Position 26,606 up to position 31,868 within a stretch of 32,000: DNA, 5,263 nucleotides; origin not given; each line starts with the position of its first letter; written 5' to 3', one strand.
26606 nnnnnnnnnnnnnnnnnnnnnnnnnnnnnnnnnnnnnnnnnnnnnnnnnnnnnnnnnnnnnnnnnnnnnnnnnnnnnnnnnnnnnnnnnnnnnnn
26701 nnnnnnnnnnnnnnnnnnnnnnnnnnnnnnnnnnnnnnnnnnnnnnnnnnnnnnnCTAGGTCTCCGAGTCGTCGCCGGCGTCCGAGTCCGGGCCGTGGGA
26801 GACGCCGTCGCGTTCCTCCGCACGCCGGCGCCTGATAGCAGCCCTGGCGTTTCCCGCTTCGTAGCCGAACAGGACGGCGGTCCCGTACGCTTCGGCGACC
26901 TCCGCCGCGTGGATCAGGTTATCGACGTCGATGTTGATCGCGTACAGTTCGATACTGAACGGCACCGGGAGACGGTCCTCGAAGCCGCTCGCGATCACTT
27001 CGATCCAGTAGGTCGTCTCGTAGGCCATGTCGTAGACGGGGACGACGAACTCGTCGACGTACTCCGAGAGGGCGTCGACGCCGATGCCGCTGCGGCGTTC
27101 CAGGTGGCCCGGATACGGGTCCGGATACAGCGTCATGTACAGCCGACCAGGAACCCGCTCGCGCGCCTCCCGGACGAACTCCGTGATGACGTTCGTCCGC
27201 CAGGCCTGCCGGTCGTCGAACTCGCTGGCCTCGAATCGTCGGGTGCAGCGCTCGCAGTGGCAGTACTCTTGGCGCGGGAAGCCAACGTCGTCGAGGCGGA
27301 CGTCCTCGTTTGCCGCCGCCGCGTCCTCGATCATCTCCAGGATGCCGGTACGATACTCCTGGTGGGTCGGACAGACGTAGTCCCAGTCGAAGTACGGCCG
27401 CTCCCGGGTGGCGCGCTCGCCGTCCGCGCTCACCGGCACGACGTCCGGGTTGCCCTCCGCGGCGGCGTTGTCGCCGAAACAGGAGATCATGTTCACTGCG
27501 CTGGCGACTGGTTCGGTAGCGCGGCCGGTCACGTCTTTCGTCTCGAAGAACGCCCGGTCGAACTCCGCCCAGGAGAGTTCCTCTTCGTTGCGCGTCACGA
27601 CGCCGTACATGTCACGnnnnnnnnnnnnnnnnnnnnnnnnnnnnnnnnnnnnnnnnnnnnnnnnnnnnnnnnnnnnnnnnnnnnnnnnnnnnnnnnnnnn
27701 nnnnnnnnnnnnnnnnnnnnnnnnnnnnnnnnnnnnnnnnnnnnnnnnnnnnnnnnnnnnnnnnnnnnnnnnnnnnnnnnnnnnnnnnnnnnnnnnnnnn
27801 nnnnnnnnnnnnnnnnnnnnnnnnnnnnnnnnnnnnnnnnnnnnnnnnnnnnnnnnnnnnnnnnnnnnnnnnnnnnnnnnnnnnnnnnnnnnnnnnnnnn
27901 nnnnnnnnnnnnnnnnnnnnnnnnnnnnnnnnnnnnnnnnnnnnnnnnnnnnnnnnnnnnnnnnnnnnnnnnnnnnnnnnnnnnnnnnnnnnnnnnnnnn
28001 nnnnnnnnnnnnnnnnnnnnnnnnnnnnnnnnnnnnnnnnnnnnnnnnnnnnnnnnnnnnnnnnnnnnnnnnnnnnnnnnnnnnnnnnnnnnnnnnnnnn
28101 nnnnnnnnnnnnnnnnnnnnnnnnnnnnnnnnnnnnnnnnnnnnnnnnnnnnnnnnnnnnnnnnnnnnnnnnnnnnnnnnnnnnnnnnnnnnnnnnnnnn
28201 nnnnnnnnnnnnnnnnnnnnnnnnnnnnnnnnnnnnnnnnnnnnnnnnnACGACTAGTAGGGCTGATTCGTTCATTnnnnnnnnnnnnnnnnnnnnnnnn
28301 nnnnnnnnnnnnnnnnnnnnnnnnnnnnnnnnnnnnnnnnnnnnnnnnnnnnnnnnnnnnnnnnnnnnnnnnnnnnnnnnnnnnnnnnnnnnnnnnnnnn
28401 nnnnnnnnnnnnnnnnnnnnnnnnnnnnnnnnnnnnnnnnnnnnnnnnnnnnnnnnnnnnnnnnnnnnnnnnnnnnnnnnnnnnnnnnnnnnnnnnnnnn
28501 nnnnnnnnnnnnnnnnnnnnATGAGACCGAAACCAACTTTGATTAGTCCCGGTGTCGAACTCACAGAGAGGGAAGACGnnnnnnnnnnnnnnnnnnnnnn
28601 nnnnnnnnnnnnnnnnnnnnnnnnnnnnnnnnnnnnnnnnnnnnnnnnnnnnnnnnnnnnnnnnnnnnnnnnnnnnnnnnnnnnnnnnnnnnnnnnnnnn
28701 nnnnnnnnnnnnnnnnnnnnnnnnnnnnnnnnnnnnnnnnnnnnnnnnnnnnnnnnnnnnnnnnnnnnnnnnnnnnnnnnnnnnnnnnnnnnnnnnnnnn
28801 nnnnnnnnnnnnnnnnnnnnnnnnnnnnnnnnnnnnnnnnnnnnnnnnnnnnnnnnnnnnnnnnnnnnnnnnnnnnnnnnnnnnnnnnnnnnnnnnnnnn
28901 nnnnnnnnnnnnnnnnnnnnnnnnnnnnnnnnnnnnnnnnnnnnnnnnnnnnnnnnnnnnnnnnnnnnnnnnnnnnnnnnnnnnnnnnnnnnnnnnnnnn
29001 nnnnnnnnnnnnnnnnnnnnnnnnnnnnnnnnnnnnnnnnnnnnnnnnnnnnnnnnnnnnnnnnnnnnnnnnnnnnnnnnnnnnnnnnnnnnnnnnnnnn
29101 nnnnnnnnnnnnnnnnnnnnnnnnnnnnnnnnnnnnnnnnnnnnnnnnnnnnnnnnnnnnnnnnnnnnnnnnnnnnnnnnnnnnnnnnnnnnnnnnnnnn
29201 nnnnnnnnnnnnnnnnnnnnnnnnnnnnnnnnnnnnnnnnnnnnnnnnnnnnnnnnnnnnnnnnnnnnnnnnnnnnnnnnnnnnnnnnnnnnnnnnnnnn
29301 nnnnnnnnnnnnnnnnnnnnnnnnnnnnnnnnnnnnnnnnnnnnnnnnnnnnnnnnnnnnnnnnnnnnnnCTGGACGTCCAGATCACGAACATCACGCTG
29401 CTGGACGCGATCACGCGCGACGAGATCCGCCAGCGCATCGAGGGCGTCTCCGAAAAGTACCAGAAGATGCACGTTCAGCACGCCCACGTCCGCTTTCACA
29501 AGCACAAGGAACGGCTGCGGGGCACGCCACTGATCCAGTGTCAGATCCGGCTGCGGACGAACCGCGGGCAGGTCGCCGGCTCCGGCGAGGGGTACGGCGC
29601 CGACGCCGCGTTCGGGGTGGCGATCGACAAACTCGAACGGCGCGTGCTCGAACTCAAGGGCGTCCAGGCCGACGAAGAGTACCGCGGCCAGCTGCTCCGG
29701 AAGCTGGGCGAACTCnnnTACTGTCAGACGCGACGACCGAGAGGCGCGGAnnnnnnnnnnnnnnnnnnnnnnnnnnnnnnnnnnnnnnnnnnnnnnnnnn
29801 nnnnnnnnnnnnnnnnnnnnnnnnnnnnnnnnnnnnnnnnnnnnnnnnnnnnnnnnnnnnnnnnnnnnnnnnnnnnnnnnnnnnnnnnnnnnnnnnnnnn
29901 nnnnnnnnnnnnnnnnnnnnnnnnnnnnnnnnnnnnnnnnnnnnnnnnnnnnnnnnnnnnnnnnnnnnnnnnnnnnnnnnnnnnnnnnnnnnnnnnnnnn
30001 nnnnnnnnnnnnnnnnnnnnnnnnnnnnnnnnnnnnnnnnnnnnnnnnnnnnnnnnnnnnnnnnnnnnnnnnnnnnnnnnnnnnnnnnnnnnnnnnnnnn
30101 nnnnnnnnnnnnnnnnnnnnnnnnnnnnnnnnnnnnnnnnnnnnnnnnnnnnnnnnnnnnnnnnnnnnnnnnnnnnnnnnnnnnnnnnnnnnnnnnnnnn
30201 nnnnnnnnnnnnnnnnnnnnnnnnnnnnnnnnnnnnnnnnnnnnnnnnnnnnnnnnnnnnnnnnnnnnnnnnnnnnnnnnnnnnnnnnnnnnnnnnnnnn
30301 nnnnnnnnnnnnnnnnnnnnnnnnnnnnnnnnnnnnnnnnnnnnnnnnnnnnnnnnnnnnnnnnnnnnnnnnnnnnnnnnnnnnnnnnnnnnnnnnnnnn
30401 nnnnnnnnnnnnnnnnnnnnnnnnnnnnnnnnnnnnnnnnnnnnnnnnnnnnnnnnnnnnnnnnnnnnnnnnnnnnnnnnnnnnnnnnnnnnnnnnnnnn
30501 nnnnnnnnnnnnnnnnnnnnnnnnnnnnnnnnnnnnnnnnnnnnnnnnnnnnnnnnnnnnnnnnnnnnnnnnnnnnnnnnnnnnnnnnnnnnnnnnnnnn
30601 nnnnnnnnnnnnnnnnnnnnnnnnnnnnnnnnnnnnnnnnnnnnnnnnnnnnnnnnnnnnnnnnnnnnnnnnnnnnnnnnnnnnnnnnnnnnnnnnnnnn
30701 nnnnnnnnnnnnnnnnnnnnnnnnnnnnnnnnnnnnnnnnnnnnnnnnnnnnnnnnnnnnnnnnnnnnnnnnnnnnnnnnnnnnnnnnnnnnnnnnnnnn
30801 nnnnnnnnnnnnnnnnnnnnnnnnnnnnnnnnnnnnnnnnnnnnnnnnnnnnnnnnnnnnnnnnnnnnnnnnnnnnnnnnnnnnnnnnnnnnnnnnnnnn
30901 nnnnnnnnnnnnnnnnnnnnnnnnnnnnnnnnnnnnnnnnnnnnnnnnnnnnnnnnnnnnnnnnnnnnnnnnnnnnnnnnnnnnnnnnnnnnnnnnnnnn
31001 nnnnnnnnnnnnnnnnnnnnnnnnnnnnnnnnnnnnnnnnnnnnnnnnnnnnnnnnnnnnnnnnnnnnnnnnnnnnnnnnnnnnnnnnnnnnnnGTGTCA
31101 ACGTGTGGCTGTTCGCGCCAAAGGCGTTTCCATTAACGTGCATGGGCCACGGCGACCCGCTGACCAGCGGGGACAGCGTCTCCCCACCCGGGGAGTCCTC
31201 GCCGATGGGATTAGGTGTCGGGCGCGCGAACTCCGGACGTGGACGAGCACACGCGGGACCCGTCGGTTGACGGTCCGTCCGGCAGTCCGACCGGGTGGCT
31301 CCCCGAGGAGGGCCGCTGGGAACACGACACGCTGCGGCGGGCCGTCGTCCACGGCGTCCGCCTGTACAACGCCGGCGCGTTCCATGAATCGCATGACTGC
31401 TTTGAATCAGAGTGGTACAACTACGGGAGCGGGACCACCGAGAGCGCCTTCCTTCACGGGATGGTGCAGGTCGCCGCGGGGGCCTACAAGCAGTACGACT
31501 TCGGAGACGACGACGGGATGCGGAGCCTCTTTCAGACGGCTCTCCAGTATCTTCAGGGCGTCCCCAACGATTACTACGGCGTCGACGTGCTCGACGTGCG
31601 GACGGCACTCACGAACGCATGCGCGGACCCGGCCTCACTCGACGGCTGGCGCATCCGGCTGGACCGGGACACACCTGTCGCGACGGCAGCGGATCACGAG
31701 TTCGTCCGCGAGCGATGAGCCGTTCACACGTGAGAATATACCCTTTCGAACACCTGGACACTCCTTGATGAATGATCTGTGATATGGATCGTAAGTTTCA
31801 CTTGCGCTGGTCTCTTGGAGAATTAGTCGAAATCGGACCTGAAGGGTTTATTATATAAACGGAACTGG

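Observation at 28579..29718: Four CBS domains fused to an HPF/RaiA-like ribosome-hibernation domain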

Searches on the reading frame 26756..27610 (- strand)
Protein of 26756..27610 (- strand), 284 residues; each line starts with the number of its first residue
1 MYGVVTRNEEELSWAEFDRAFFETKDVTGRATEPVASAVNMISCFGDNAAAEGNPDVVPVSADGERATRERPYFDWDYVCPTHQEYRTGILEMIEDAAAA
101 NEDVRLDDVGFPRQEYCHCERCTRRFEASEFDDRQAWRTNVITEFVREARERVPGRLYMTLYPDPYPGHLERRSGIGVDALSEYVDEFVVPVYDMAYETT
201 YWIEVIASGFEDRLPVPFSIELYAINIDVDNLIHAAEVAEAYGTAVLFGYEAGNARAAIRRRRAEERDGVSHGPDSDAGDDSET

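Call 26: search_protein_families(library=pfam, proteins=[window:26756-27610:-], max_evalue=0.01)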
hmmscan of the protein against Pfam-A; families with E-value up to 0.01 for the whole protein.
window:26756-27610:- (284 aa): 2 families
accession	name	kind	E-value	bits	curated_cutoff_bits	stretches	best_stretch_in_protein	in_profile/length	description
PF16126.11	DUF4838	-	0.00022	20.9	26.6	1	45-128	69-144/325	Domain of unknown function (DUF4838)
PF13200.12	DUF4015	-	0.002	17.8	27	1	36-155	75-186/313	Putative glycosyl hydrolase domain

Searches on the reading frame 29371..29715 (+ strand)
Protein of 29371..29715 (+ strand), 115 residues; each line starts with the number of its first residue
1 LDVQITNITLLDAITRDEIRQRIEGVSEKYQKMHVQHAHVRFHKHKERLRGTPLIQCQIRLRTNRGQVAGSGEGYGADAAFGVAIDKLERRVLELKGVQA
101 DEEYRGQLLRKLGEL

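Call 42: search_solved_structures(query=A3, max_evalue=10, show_alignments=5)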
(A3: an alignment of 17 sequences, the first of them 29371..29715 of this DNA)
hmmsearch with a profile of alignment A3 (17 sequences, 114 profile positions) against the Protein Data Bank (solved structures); distinct sequences matched with E-value up to 10: 2.
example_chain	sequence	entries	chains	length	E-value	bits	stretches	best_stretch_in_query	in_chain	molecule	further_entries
9l96_a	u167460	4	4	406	1e-21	80.4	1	3-97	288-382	CBS domain-containing protein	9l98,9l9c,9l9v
9sr9_H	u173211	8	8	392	2.8e-09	40.3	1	10-112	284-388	Dehydrogenase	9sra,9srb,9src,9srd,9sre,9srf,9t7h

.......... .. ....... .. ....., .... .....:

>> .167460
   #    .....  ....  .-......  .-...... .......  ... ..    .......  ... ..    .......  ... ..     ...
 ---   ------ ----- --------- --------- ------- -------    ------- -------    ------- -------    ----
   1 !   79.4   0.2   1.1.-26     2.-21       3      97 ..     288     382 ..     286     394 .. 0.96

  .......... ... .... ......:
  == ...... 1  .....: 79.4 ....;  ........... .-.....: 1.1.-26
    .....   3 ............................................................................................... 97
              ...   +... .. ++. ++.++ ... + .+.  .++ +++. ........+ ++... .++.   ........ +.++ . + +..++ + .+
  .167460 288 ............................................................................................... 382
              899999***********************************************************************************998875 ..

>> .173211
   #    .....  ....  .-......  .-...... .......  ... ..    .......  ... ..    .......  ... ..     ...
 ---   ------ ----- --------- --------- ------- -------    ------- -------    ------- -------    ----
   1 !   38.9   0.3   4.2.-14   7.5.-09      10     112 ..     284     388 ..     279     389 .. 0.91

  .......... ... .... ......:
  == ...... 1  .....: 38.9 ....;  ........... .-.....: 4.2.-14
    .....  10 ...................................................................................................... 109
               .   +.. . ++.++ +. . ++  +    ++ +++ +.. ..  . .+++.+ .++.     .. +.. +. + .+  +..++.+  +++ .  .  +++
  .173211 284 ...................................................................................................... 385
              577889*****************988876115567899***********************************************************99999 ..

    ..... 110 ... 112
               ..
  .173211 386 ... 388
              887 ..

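Call 53: predict_structure(alignment_id=A4)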
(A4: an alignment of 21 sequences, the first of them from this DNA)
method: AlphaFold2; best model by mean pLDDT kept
length: 115 residues; sequences in the alignment: 21
mean_pLDDT: 84.5   pTM: 0.75
mean pLDDT of the five models: 84.5, 81.2, 80.6, 79.8, 77.7
residues with pLDDT >= 90: 51; 70-90: 43; 50-70: 20; < 50: 1
segments of 3 or more residues with pLDDT < 50: none
pLDDT, mean of each block of 10 residues (from residue 1): 87 86 86 86 93 94 90 93 91 74 64 56
secondary structure, 60 per line:
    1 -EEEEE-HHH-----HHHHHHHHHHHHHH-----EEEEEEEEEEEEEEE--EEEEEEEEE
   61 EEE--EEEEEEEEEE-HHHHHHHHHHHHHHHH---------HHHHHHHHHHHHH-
elements in order: E2-6 H16-29 E35-49 E52-63 E66-75 H77-92 H102-114

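Call 57: fold_search(model_id=the predicted structure, library=pdb)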
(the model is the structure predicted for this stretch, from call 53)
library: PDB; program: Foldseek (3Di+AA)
matches with E <= 10: 738; with E <= 0.001: 15
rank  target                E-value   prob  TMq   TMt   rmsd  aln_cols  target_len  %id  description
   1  4v8i_AY               1.1e-04  1.00  0.61  0.72   2.8        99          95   18  Crystal structure of YfiA bound to the 70S ribosome. (released 2014-07-09)
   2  4y4o_2y               1.8e-04  1.00  0.61  0.72   2.7        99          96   18  Crystal structure of the Thermus thermophilus 70S ribosome with rRNA modifications and bound to protein Y (YfiA) at 2 (released 2015-03-18)
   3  8whx_w                2.2e-04  1.00  0.55  0.51   8.4       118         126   25  Cryo- EM structure of Mycobacterium smegmatis 70S ribosome and RafH. (released 2024-02-28)
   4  6h4n_x                2.8e-04  1.00  0.61  0.73   2.6        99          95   19  Structure of a hibernating 100S ribosome reveals an inactive conformation of the ribosomal protein S1 - 70S Hibernatin (released 2018-09-05)
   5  5mmj_y                3.4e-04  1.00  0.51  0.50   4.4       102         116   16  Structure of the small subunit of the chloroplast ribosome (released 2017-01-11)
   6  5zep_x                4.3e-04  1.00  0.64  0.72   4.0       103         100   18  M. smegmatis hibernating state 70S ribosome structure (released 2018-09-26)
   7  4hei_A                4.6e-04  1.00  0.61  0.75   2.5       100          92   14  2A X-RAY STRUCTURE OF HPF from VIBRIO CHOLERAE (released 2012-10-24)
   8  4y4o_1y               4.6e-04  1.00  0.61  0.70   2.8        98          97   18  Crystal structure of the Thermus thermophilus 70S ribosome with rRNA modifications and bound to protein Y (YfiA) at 2 (released 2015-03-18)
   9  1imu_MODEL_1_A        4.9e-04  1.00  0.53  0.56   6.0       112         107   16  Solution Structure of HI0257, a Ribosome Binding Protein (released 2001-10-03)
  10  1l4s_MODEL_1_A        5.5e-04  1.00  0.56  0.58   4.9       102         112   16  Solution structure of ribosome associated factor Y (released 2002-12-04)
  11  8uu7_w                7.1e-04  1.00  0.49  0.55   6.4       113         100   12  Cryo-EM structure of the Listeria innocua 70S ribosome in complex with HflXr, HPF, and E-site tRNA (structure II-B) (released 2024-02-28)
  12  4v4g_Aa               8.0e-04  1.00  0.57  0.69   3.3        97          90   16  Crystal structure of five 70s ribosomes from Escherichia Coli in complex with protein Y. (released 2014-07-09)
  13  1n3g_MODEL_1_A        8.0e-04  1.00  0.55  0.55   5.2       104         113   20  Solution structure of the ribosome-associated cold shock response protein Yfia of Escherichia coli (released 2003-01-28)
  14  8wi7_w                8.0e-04  1.00  0.55  0.28   6.2       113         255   26  Cryo- EM structure of Mycobacterium smegmatis 70S ribosome, bS1 and RafH. (released 2024-02-28)
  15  28lu_y                9.0e-04  1.00  0.61  0.50  12.7       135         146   12  Structure of the Chlamydomonas reinhardtii chlororibosome with factor pY (released 2026-04-01)
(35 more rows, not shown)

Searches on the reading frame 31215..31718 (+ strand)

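Call 65: search_protein_families(library=pfam, proteins=[window:31215-31718:+], max_evalue=0.0001)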
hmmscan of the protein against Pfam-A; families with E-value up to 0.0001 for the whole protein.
window:31215-31718:+ (167 aa): 1 family
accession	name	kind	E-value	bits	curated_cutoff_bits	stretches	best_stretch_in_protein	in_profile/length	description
PF03745.19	DUF309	-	3.2e-15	56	27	1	46-105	3-59/59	Domain of unknown function (DUF309)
